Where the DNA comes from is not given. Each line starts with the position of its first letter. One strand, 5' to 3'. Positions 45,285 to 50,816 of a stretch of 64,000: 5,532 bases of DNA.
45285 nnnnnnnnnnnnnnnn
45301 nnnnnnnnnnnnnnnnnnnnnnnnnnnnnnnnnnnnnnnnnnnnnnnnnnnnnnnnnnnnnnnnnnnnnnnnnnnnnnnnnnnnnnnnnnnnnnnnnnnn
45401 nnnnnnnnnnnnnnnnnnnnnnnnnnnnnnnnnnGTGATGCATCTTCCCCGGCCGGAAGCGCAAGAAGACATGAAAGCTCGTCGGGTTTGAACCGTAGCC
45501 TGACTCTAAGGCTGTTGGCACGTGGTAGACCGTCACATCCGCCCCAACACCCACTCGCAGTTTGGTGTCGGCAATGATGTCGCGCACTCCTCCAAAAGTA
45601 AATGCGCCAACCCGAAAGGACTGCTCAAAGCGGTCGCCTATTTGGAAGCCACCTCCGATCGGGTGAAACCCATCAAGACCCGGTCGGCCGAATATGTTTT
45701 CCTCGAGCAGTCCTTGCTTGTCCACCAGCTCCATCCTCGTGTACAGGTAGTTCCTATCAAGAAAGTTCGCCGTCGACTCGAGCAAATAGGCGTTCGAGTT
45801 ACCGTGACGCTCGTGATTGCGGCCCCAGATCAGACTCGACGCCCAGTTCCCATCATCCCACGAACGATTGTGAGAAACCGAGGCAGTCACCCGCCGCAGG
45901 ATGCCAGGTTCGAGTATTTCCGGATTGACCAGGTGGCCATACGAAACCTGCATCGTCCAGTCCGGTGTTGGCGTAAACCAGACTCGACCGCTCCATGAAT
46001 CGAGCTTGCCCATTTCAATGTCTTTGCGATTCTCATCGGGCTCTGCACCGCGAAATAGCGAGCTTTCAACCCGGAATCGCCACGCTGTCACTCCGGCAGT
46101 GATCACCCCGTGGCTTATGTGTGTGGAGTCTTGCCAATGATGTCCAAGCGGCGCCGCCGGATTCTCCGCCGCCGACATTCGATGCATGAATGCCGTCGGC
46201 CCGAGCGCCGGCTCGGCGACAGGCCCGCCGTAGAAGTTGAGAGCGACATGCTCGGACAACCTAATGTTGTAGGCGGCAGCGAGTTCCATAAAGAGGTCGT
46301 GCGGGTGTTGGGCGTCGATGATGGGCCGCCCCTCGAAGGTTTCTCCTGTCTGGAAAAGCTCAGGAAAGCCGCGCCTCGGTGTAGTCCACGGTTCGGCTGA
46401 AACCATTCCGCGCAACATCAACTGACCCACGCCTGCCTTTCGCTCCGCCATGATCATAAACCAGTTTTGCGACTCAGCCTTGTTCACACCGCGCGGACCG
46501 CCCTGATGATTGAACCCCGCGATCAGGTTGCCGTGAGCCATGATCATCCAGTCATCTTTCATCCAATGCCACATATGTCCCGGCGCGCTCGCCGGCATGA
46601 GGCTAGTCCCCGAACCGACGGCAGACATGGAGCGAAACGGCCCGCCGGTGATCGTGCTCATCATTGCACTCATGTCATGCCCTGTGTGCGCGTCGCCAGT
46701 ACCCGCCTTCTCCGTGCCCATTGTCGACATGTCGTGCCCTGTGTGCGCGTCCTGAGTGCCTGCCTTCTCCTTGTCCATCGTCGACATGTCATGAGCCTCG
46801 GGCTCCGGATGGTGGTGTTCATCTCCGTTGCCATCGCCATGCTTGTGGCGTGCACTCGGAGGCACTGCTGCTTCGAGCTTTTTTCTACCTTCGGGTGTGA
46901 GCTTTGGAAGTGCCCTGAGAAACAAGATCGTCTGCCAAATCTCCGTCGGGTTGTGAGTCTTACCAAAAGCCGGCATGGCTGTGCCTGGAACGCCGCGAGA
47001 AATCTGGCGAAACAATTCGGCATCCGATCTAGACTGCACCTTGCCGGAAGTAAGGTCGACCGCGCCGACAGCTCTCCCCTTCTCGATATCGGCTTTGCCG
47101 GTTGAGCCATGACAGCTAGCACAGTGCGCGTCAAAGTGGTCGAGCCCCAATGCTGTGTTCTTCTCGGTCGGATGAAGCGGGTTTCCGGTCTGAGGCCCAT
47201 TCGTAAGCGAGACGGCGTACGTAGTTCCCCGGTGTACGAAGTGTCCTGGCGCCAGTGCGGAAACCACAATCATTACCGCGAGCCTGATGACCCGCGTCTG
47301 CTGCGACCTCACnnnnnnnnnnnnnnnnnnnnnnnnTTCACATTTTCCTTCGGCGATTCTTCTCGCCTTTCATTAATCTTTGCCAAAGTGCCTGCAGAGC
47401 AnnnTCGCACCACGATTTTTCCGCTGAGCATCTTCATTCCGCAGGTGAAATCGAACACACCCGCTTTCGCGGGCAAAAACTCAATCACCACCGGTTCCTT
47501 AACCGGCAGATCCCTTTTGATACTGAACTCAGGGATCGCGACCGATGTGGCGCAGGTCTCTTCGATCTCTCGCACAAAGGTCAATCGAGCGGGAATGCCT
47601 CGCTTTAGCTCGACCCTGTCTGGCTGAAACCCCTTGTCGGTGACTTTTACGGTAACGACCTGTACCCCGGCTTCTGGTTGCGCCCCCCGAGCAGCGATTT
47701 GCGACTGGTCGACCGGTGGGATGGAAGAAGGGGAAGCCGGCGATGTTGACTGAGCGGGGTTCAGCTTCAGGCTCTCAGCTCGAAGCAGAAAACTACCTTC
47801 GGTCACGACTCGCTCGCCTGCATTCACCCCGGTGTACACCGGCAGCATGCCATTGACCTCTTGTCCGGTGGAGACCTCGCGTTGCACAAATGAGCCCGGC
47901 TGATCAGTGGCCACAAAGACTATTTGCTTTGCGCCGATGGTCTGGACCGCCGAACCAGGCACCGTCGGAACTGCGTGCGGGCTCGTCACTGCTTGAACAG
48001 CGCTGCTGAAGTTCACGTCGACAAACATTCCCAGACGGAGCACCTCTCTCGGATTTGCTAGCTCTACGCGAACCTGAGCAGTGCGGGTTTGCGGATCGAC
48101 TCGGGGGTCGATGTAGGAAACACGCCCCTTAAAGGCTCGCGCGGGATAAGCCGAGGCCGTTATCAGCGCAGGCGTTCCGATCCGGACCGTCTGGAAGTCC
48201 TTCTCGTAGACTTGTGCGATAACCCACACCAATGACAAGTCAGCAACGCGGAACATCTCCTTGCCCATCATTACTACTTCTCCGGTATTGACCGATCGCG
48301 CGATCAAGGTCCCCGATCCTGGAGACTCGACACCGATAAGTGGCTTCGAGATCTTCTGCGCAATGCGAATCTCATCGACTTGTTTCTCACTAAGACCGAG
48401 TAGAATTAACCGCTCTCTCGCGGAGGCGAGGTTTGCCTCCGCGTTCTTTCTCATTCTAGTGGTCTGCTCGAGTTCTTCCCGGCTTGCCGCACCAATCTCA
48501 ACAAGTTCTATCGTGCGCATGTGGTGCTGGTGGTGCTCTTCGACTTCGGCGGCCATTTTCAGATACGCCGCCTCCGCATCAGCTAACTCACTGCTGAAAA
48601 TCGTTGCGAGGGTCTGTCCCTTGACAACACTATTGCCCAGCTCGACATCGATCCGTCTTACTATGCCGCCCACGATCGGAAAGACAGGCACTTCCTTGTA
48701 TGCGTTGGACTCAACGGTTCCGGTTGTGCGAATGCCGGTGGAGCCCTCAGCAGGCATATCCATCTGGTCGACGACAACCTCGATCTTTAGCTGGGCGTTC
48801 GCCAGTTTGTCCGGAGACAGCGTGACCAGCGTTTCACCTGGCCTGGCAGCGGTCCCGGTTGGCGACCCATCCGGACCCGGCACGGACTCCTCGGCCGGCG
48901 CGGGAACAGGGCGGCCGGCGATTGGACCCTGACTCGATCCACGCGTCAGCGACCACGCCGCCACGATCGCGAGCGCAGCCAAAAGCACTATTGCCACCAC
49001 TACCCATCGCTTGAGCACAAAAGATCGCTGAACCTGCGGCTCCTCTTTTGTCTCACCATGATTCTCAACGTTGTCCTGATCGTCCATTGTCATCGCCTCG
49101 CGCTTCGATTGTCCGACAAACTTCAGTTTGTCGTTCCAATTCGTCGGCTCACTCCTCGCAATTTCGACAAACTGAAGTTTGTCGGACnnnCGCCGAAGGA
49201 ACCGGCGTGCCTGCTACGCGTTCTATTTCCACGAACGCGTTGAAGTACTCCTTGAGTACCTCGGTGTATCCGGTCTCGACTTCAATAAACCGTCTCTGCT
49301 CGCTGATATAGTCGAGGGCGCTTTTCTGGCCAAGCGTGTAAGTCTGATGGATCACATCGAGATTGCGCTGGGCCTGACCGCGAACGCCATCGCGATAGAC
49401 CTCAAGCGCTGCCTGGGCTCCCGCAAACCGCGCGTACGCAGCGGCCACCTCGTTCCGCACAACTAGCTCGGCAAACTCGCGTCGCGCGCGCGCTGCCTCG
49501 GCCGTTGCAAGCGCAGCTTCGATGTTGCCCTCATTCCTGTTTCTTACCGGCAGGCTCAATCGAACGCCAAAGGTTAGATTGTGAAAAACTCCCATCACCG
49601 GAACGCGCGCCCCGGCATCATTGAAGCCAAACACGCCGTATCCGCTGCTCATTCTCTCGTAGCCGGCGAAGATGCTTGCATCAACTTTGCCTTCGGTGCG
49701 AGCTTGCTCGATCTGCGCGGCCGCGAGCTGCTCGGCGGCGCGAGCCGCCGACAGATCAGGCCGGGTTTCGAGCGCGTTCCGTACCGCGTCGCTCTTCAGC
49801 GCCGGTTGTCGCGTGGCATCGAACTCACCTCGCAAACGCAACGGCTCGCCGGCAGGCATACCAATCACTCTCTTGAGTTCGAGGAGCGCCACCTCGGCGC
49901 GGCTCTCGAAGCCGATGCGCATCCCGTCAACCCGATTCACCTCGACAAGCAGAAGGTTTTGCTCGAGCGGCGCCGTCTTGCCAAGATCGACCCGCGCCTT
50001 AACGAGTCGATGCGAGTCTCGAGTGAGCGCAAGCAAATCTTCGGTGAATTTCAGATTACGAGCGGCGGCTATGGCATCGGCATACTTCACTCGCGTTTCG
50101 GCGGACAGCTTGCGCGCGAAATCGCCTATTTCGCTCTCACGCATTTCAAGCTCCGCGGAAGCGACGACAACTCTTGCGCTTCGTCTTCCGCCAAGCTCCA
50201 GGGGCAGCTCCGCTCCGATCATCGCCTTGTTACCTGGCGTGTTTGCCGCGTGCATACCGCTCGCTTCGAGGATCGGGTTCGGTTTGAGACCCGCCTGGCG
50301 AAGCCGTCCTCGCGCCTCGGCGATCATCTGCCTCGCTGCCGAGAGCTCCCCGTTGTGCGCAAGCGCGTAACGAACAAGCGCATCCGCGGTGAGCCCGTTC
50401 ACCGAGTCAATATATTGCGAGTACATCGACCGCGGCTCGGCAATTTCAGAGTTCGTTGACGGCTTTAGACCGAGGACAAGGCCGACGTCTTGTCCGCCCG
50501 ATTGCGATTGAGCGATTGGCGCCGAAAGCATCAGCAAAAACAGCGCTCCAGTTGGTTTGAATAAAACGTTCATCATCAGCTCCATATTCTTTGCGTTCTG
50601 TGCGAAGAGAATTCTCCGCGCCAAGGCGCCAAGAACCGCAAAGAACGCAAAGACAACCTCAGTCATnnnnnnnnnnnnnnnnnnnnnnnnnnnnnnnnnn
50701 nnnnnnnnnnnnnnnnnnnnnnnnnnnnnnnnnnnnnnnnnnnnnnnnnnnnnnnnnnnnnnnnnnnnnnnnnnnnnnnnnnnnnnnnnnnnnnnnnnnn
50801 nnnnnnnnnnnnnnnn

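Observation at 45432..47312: c-type cytochrome fused via a His/Met-rich linker to a probable outer-membrane barrel inside a copper operon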

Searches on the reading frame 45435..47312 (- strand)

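Call 4: search_protein_families(library=pfam, proteins=[window:45435-47312:-], max_evalue=0.01)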
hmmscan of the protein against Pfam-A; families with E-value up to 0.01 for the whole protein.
window:45435-47312:- (626 aa): 2 families
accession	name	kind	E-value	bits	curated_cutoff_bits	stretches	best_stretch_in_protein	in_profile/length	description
PF13442.11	Cytochrome_CBB3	-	3.3e-09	37.4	27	1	54-132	4-68/68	Cytochrome C oxidase, cbb3-type, subunit III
PF00034.26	Cytochrom_C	-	0.00021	23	21.3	1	56-135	4-89/90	Cytochrome c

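Call 5: search_protein_families(library=ncbifam, proteins=[window:45435-47312:-], max_evalue=0.1)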
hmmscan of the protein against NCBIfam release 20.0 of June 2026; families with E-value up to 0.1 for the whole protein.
window:45435-47312:- (626 aa): 4 families
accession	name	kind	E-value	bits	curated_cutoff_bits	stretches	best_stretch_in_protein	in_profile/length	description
NF011054.0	PRK14486.1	equivalog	3.2e-08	33.4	447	1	24-134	188-289/294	putative bifunctional cbb3-type cytochrome c oxidase subunit II/cytochrome c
NF045930.1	Cytc6PetJCyano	equivalog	0.00013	21.9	135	1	52-126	27-96/110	cytochrome c6 PetJ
TIGR00782.1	ccoP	equivalog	0.00022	20.6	179.95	1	51-126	201-272/285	cytochrome-c oxidase, cbb3-type subunit III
NF050122.1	bc1_QcrC_actin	exception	0.019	14.3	200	1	31-119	112-194/253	cytochrome bc1 complex diheme cytochrome c subunit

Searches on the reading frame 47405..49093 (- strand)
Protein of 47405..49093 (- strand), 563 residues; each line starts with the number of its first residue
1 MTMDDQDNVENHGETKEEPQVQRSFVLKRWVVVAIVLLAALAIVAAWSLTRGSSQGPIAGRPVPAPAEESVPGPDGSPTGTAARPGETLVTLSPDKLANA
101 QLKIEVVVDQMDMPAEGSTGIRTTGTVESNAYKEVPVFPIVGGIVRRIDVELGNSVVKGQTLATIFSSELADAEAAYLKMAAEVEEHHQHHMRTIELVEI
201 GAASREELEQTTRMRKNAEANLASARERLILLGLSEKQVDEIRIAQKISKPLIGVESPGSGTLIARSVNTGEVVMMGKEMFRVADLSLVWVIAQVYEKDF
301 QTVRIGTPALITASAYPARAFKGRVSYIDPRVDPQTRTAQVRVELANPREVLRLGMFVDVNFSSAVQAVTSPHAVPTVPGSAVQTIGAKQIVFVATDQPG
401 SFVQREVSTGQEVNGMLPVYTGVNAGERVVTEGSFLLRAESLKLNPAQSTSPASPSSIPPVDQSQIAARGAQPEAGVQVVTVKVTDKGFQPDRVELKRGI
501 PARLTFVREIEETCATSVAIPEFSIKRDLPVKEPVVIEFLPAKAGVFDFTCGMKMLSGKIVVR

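Call 4: search_protein_families(library=pfam, proteins=[window:47405-49093:-], max_evalue=0.01)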
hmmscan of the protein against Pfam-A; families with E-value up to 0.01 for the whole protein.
window:47405-49093:- (563 aa): 3 families
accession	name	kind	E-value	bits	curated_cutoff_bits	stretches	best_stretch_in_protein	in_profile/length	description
PF16576.10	HlyD_D23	-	1e-56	192.1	30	1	120-358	5-214/214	Barrel-sandwich domain of CusB or HlyD membrane-fusion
PF13437.12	HlyD_3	-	1.6e-18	67.8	22.2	1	255-354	2-105/106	HlyD family secretion protein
PF13473.12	Cupredoxin_1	-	1.9e-15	57.2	27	1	472-562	15-104/104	Cupredoxin-like domain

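Call 5: search_protein_families(library=ncbifam, proteins=[window:47405-49093:-], max_evalue=0.1)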
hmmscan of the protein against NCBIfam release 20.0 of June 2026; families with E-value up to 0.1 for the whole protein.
window:47405-49093:- (563 aa): 23 families
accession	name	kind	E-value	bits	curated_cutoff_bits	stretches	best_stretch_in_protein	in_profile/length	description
TIGR00999.1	8a0102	subfamily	9.2e-49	166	319.3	1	153-437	1-270/271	CzcB/NccB family metal efflux transporter periplasmic adaptor subunit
TIGR01730.1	RND_mfp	subfamily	1.6e-47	162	94.9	1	124-438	16-314/322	efflux RND transporter periplasmic adaptor subunit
NF045680.1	DiMtlExpIhpB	equivalog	2.8e-34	118.6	450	2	256-443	141-320/326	divalent metal ion exporter adaptor subunit IhpB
NF007303.0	PRK09783.1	subfamily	3.2e-21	75.2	390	1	223-441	186-396/414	copper/silver efflux system membrane fusion protein CusB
NF002939.0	PRK03598.1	equivalog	6e-15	55.2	393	1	167-364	107-327/332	secretion protein HlyD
TIGR00998.1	8a0101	subfamily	1.4e-12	47.2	390.8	1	174-330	114-283/334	EmrA/EmrK family multidrug efflux transporter periplasmic adaptor subunit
NF008606.0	PRK11578.1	equivalog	7.9e-12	45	342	1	128-431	55-362/371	macrolide transporter subunit MacA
NF007132.1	PRK09578.1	equivalog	5.5e-11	41.8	512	2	320-456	256-385/396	MexX/AxyX family multidrug efflux RND transporter periplasmic adaptor subunit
NF000272.2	OqxA_adapt_sub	exception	2.6e-10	39.8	835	2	313-434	255-367/391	multidrug efflux RND transporter periplasmic adaptor subunit OqxA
NF045904.1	RND-peri-MexE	equivalog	2.5e-09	36.5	714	1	130-434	59-357/390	multidrug efflux RND transporter periplasmic adaptor subunit MexE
TIGR02971.1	heterocyst_DevB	subfamily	1.3e-08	34.7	129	1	171-334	137-284/327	ABC exporter membrane fusion protein, DevB family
NF007785.0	PRK10476.1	equivalog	2.5e-08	33.1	376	2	255-335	211-291/347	multidrug transporter subunit MdtN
NF033834.1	RND_adapt_MexA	exception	3.2e-08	33.1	750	1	320-453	240-369/373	multidrug efflux RND transporter periplasmic adaptor subunit MexA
TIGR01843.1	type_I_hlyD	subfamily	1.5e-07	30.7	208.65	2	120-220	30-132/422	HlyD family type I secretion periplasmic adaptor subunit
NF033138.2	RND-peri-MexC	equivalog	2e-07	30.5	625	1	322-439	253-365/375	MexC family multidrug efflux RND transporter periplasmic adaptor subunit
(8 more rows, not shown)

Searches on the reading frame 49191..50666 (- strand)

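Call 4: search_protein_families(library=pfam, proteins=[window:49191-50666:-], max_evalue=0.01)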
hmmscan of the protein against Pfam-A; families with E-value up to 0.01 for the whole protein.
window:49191-50666:- (492 aa): 1 family
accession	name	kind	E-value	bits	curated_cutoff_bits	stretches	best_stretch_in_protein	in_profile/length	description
PF02321.23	OEP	-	6.2e-38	130.9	22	2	293-484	3-185/187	Outer membrane efflux protein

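Call 72: search_protein_families(library=ncbifam, proteins=[window:49191-50666:-], max_evalue=1e-20)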
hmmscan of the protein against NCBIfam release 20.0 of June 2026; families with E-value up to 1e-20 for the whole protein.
window:49191-50666:- (492 aa): 0 families
